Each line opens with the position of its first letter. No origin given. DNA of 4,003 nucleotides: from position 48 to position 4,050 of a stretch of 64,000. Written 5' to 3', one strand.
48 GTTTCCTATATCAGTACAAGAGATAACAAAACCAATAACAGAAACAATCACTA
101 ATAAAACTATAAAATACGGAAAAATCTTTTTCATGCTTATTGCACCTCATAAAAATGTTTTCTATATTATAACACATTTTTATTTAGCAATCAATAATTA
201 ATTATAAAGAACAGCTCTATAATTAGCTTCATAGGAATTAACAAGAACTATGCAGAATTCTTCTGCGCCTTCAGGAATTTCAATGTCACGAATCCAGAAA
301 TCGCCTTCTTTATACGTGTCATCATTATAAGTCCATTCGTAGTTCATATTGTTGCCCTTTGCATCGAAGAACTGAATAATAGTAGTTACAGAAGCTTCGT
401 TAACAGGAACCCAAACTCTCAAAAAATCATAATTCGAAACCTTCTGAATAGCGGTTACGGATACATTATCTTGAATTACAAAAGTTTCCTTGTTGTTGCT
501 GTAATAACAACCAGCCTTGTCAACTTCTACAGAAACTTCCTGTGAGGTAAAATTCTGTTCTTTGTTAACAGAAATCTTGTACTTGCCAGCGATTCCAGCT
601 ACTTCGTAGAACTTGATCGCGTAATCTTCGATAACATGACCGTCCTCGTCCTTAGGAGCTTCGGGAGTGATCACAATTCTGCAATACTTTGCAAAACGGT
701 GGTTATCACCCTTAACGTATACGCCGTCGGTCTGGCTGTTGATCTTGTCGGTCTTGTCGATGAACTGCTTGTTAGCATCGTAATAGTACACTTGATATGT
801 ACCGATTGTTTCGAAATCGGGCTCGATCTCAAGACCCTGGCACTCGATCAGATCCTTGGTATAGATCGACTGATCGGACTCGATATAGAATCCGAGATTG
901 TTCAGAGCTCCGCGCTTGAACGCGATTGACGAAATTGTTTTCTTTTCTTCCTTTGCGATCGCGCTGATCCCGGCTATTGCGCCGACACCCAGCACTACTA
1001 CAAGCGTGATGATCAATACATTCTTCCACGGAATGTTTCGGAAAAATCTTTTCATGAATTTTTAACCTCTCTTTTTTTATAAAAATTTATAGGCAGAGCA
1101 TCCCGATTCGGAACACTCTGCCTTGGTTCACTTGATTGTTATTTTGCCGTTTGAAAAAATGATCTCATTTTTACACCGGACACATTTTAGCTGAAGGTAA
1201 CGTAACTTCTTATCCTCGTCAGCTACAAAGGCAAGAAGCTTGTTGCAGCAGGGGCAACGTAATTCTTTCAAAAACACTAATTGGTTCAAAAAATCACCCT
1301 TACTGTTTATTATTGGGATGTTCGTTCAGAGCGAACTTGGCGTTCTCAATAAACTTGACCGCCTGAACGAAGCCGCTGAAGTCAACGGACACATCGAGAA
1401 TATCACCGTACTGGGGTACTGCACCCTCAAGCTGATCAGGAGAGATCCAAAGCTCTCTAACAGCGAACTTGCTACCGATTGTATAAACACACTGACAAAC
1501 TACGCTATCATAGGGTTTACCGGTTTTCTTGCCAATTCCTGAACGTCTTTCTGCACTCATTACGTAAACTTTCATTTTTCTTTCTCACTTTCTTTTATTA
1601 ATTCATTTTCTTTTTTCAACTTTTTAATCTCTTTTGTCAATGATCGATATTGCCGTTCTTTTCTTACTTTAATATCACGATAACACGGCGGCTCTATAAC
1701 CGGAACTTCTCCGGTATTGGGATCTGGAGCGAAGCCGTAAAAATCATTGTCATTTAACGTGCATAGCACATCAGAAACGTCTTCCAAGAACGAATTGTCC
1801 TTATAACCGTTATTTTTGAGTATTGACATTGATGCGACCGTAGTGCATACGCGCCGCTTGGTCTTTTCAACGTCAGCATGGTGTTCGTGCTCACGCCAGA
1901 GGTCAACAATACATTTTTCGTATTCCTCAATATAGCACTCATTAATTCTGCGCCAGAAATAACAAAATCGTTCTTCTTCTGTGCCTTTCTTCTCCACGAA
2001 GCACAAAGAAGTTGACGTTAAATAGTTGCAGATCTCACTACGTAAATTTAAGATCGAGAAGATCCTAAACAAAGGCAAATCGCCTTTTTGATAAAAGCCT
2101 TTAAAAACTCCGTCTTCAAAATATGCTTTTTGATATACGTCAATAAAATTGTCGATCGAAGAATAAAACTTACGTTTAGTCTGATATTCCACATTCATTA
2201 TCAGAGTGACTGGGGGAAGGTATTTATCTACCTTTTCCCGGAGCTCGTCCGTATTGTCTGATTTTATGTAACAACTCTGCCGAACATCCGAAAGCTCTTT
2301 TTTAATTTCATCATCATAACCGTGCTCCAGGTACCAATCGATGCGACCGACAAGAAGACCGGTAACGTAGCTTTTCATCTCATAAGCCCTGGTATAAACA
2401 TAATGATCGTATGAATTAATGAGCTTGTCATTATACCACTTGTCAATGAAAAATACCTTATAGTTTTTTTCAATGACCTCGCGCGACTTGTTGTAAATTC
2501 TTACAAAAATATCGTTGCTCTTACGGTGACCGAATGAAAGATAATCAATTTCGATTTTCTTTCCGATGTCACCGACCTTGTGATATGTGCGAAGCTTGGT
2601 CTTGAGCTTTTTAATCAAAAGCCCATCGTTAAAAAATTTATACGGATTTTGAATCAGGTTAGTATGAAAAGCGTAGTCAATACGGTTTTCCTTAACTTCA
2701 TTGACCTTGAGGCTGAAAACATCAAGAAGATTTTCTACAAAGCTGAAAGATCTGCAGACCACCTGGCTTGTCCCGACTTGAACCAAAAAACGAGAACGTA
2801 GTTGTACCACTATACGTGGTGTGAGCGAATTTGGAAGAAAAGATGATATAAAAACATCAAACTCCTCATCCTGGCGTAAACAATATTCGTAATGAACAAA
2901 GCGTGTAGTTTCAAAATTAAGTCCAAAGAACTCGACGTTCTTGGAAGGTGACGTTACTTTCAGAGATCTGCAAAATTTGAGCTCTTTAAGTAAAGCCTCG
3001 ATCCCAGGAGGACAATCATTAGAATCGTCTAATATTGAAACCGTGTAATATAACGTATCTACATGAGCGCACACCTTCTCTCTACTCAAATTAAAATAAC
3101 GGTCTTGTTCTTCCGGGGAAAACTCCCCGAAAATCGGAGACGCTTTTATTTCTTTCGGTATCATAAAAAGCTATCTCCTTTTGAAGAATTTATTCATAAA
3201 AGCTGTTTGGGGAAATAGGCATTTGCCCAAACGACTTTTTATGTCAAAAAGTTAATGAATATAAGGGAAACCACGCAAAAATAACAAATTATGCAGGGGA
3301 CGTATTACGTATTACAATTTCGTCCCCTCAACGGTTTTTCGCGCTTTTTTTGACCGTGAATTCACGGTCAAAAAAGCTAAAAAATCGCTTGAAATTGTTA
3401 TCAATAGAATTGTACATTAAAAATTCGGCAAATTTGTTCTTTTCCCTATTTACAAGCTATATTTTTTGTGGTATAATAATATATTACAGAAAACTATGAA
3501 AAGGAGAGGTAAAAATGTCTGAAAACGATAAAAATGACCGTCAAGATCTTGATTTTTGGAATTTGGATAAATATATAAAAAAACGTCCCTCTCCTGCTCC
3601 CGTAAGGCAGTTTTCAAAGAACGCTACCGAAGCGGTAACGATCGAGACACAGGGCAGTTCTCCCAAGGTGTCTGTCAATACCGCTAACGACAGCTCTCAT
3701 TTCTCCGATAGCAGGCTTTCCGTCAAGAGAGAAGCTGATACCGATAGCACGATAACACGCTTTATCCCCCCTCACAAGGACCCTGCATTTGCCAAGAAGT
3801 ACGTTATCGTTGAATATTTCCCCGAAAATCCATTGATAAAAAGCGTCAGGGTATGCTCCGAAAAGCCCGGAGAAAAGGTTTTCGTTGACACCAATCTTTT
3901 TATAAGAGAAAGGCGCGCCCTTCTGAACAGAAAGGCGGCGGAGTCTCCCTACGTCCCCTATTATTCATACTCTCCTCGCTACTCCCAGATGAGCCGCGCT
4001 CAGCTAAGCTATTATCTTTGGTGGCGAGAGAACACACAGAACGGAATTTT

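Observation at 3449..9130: Compact TerB-N/TerB-C + DUF2791-type ATPase + Lhr-like helicase operon (Shango-type defence candidate)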

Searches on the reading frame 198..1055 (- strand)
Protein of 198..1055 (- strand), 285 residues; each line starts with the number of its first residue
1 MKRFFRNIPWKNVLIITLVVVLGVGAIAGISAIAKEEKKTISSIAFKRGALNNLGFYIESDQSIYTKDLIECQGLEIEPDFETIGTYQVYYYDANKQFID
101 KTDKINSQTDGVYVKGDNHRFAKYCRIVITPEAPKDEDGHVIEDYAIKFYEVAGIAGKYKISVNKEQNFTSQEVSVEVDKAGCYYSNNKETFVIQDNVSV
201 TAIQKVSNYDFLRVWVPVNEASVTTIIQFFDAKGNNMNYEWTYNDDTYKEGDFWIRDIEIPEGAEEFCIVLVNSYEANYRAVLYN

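Call 21: search_protein_families(library=phrogs, proteins=[window:198-1055:-], max_evalue=0.01)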
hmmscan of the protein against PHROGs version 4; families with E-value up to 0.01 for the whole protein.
window:198-1055:- (285 aa): 0 families

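Call 41: search_protein_families(library=pfam, proteins=[window:198-1055:-], max_evalue=0.001)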
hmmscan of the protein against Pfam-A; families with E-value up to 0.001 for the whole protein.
window:198-1055:- (285 aa): 0 families

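Call 112: search_protein_families(library=padloc, proteins=[window:198-1055:-], max_evalue=0.001)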
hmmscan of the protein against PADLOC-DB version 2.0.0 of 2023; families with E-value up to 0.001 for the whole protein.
window:198-1055:- (285 aa): 0 families

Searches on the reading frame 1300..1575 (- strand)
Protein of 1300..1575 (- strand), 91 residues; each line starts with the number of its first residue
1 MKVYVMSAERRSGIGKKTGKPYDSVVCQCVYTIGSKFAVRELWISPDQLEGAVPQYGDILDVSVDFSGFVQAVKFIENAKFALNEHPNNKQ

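Call 3: search_protein_families(library=pfam, proteins=[window:1300-1575:-], max_evalue=0.01)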
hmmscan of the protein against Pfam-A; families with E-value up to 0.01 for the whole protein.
window:1300-1575:- (91 aa): 0 families

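Call 21: search_protein_families(library=phrogs, proteins=[window:1300-1575:-], max_evalue=0.01)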
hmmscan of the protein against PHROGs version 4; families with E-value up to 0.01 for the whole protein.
window:1300-1575:- (91 aa): 2 families
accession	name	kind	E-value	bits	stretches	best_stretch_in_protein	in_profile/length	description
phrog_929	-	moron, auxiliary metabolic gene and host takeover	7.1e-05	23.9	1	1-29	1-29/103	RstB sensor of two protein system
phrog_2866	-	DNA, RNA and nucleotide metabolism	0.00017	22.6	1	1-35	11-45/122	single strand DNA binding protein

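Call 55: search_protein_families(library=pfam, proteins=[window:1300-1575:-], max_evalue=10)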
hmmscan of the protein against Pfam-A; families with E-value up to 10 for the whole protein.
window:1300-1575:- (91 aa): 0 families

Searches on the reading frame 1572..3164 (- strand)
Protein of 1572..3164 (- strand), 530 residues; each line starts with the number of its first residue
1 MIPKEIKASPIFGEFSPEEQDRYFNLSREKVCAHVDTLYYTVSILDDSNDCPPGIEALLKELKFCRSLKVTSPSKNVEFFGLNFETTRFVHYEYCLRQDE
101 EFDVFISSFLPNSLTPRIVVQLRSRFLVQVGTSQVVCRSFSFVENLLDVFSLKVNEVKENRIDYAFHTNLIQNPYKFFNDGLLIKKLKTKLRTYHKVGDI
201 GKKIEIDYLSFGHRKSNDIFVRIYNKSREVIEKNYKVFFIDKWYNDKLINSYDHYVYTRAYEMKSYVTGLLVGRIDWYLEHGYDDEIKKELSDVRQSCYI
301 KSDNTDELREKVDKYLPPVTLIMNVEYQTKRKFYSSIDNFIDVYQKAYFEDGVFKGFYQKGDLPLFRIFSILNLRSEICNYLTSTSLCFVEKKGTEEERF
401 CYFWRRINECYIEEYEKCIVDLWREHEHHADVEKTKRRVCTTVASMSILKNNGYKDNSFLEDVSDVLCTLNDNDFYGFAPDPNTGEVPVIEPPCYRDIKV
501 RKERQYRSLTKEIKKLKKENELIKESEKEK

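Call 3: search_protein_families(library=pfam, proteins=[window:1572-3164:-], max_evalue=0.01)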
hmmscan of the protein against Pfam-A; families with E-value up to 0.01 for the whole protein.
window:1572-3164:- (530 aa): 0 families

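Call 5: search_protein_families(library=ncbifam, proteins=[window:1572-3164:-], max_evalue=0.01)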
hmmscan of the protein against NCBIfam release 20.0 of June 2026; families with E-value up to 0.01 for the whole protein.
window:1572-3164:- (530 aa): 0 families

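Call 21: search_protein_families(library=phrogs, proteins=[window:1572-3164:-], max_evalue=0.01)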
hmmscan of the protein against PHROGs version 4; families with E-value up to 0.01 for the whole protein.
window:1572-3164:- (530 aa): 0 families

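Call 45: find_homologous_proteins(query=window:1572-3164:-, max_evalue=0.001)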
Query window:1572-3164:- (530 aa): 417 proteins with E <= 0.001 among 7368 candidates; the best 120 are listed.
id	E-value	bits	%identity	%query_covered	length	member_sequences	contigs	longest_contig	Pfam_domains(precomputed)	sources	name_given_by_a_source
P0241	0.0e+0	1104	90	100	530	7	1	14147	-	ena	-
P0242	0.0e+0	1021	82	97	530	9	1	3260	-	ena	-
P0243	1.1e-288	976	78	100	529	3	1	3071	-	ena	-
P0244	5.1e-288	974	77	100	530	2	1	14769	-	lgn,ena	-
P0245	5.4e-286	968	78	96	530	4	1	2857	-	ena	-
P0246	4.2e-285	965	79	96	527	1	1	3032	-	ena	-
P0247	1.2e-280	950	76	100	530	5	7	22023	-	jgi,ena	-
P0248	1.5e-279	946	75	100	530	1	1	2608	-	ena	-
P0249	9.7e-277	937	74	100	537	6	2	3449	-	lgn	-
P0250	2.0e-274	929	75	96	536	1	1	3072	-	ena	-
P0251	3.4e-274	929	74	100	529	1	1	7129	-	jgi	-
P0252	1.3e-273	927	76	96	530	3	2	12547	-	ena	-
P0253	3.2e-271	919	76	96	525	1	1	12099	-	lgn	-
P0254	3.3e-269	912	74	100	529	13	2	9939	-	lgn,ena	-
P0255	4.3e-269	912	74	98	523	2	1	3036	-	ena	-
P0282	1.7e-194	666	59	98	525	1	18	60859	-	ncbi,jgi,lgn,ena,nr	ncbi:MAG: hypothetical protein E7605_04085 [Ruminococcaceae bacterium]|nr:hypothetical protein [Osci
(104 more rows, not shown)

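Call 55: search_protein_families(library=pfam, proteins=[window:1572-3164:-], max_evalue=10)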
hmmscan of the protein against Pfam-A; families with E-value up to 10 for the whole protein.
window:1572-3164:- (530 aa): 1 family
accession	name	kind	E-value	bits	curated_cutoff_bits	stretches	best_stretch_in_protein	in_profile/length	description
PF17214.9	KH_TffA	-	0.17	12.3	22.6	1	303-327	2-26/68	Transcription termination factor FttA, KH domain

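Call 58: search_solved_structures(query=A3, max_evalue=10)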
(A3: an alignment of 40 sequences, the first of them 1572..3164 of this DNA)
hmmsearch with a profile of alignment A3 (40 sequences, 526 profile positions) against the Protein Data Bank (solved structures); distinct sequences matched with E-value up to 10: 1.
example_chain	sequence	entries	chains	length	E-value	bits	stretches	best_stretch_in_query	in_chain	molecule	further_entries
5ylx_A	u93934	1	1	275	2.6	9.7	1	259-308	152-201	MHC class I antigen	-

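Call 76: find_encoding_contigs(protein=P0241, flank=8000, max_places=2)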
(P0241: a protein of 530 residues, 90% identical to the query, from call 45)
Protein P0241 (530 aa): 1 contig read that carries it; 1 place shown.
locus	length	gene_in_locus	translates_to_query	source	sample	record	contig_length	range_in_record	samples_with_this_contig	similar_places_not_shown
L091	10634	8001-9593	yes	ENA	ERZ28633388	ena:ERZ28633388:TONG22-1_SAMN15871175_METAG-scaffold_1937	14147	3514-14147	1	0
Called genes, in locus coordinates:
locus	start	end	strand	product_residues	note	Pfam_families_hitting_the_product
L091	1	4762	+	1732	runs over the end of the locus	PF18952:DUF5696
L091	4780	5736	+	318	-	PF00528:BPD_transp_1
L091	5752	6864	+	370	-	PF00528:BPD_transp_1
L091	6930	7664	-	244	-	-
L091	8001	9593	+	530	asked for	-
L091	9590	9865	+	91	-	-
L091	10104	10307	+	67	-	-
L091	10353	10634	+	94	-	?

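Call 77: find_encoding_contigs(protein=P0282, flank=8000, max_places=2)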
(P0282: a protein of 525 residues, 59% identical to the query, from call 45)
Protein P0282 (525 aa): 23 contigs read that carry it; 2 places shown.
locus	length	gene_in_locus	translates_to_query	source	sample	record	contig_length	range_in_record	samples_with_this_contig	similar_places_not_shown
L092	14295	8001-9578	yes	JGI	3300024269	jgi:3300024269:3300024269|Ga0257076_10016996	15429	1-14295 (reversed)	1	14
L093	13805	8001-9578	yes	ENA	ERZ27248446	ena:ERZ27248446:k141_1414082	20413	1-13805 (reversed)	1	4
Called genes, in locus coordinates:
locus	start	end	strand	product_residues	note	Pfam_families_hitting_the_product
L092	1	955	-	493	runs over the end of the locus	PF00239:Resolvase, PF07508:Recombinase, PF13408:Zn_ribbon_recom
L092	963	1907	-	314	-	-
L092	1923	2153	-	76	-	-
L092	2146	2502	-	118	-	PF01381:HTH_3, PF12844:HTH_19 (weak)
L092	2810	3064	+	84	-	-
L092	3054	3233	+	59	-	-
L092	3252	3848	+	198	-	-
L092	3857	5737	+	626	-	PF14284:PcfJ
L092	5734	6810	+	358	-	PF11300:DUF3102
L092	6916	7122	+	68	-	-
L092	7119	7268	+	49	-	-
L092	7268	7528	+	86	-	-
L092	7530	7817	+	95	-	-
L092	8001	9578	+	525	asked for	-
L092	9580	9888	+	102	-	-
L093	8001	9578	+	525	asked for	-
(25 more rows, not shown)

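Call 82: find_related_loci(query=A3, collection=viral_contigs, flank=8000)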
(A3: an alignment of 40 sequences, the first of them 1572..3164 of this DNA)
Query A3 (530 aa) in viral_contigs; peptide patterns used: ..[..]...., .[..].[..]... (x = any residue, [..] = any of these).
227 stretches matched a pattern; 6 encode a relative of the query (tblastn E <= 1e-3); 6 distinct loci.
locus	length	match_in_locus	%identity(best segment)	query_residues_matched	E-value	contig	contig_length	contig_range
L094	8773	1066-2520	35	5-487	5e-81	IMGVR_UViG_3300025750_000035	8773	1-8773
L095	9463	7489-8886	36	1-474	1e-77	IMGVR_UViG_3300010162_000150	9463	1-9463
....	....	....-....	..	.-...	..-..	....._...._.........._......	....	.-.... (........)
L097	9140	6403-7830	31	4-476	1e-59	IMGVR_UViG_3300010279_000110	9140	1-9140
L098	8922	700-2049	30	21-474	3e-53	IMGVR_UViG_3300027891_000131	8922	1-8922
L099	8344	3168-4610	29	1-479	4e-48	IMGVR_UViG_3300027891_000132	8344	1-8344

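Call 87: search_protein_families(library=phrogs, proteins=[L095:4202-6034:+, L095:6319-7068:+, L095:6047-6307:+, L095:7489-9156:+, L095:1492-1845:+, L095:1981-2286:+, L095:2367-2654:+, L095:2765-3052:+, L095:3322-3618:+, L095:484-909:-], max_evalue=0.01)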
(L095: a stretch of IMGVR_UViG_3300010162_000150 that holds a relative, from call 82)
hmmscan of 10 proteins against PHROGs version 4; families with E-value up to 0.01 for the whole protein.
L095:4202-6034:+ (610 aa): 0 families

L095:6319-7068:+ (249 aa): 5 families
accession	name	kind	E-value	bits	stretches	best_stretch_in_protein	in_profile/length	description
phrog_20922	-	head and packaging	6.6e-11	42.7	1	55-177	3-142/318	head morphogenesis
phrog_197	-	moron, auxiliary metabolic gene and host takeover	1.2e-09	39.1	1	54-207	28-197/486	Zot-like toxin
phrog_25712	-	unknown function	1.6e-06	28.9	1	51-187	24-151/207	-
phrog_1979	-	unknown function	0.00016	22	1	56-173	128-256/380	-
phrog_2666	-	head and packaging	0.00058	19.6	0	54-84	323-353/555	terminase large subunit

L095:6047-6307:+ (86 aa): 0 families

L095:7489-9156:+ (555 aa): 0 families

L095:1492-1845:+ (117 aa): 0 families

L095:1981-2286:+ (101 aa): 0 families

L095:2367-2654:+ (95 aa): 0 families

L095:2765-3052:+ (95 aa): 0 families

L095:3322-3618:+ (98 aa): 0 families

L095:484-909:- (141 aa): 13 families
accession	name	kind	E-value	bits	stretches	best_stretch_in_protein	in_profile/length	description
phrog_8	-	transcription regulation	2.5e-09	38.1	1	1-67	75-165/346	transcriptional regulator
phrog_2104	-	unknown function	3.8e-08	34.5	1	6-50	43-87/103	-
phrog_25567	-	unknown function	6.3e-08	33.5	1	5-50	54-98/115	-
phrog_3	-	transcription regulation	1.2e-07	32.9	1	1-72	87-161/430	transcriptional repressor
phrog_2967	-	transcription regulation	1e-06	29.4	1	2-62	10-66/225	transcriptional regulator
phrog_147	-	transcription regulation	3.3e-06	28.4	1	1-45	3-48/100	transcriptional regulator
phrog_8898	-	unknown function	1.4e-05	25.7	1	3-52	2-51/70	-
phrog_4779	-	transcription regulation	4.7e-05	24.8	1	1-87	1-82/98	transcriptional regulator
phrog_7950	-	transcription regulation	9.9e-05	23.3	1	5-39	10-44/68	transcriptional repressor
phrog_4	-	transcription regulation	0.00017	21.7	1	1-57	135-180/400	transcriptional repressor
phrog_2439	-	transcription regulation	0.00036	20.5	1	6-59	11-60/367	transcriptional regulator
phrog_1124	-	transcription regulation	0.0011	19.5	1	4-55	10-60/177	transcriptional regulator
phrog_2328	-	transcription regulation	0.0058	17.4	0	10-44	23-57/128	transcriptional repressor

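Call 104: search_dna_similar(query=window:1572-3164:-, collection=phages, mode=protein, max_rows=10, max_evalue=0.001)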
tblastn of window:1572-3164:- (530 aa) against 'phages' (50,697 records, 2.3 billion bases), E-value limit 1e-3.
No match.

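Call 105: search_dna_similar(query=window:1572-3164:-, collection=plasmids, mode=protein, max_rows=10, max_evalue=0.001)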
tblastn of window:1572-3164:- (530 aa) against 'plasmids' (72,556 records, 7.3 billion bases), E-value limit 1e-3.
Records with a match: 2; places in all: 2; records where one place covers at least 80% of the query: 2.
Best place of each record, by identity: <60% 2.
By first word of the organism name: Clostridioides 2.
By predicted mobility (MOB-suite, as given by PLSDB): non-mobilizable 2.
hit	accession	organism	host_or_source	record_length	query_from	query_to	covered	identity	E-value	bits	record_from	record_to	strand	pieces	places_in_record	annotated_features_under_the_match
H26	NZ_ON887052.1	Clostridioides difficile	-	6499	5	475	89%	34.4%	5e-58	216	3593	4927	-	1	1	hypothetical protein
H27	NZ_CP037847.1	Clostridioides difficile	Homo sapiens,feces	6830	5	475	89%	34.2%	4e-62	228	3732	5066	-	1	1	hypothetical protein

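Call 107: get_annotated_region(hit=H27, flank=4000)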
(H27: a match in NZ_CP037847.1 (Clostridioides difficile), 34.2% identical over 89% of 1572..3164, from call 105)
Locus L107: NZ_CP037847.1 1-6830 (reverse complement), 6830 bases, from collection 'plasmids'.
description: Clostridioides difficile strain Cd1 plasmid pCd1_4, complete sequence
organism: Clostridioides difficile (NCBI taxid 1496)
taxonomy: Bacteria; Bacillota; Clostridia; Peptostreptococcales; Peptostreptococcaceae; Clostridioides; Clostridioides difficile
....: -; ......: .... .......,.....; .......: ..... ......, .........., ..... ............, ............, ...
typing (MOB-suite, as given by PLSDB): non-mobilizable
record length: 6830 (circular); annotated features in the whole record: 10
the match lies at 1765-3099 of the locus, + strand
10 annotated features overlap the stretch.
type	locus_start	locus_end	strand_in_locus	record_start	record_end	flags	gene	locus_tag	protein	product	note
CDS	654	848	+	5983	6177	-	-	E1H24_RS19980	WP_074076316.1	hypothetical protein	-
CDS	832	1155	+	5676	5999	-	-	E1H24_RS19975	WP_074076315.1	hypothetical protein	-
CDS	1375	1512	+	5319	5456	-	-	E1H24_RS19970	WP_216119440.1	hypothetical protein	-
CDS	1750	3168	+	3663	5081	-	-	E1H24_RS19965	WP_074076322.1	hypothetical protein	-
CDS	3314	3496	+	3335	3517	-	-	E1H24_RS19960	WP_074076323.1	hypothetical protein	-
CDS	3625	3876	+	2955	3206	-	-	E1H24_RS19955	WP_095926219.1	hypothetical protein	-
CDS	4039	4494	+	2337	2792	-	-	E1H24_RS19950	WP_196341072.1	hypothetical protein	-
CDS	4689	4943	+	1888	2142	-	-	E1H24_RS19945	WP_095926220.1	hypothetical protein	-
CDS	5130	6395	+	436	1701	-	-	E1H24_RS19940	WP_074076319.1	hypothetical protein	-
CDS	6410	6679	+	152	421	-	-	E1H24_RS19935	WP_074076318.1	hypothetical protein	-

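Call 112: search_protein_families(library=padloc, proteins=[window:1572-3164:-], max_evalue=0.001)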
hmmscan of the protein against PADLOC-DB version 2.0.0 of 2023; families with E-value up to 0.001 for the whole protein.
window:1572-3164:- (530 aa): 0 families

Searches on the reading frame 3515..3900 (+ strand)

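Call 55: search_protein_families(library=pfam, proteins=[window:3515-3900:+], max_evalue=10)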
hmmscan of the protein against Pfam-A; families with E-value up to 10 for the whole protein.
window:3515-3900:+ (128 aa): 0 families
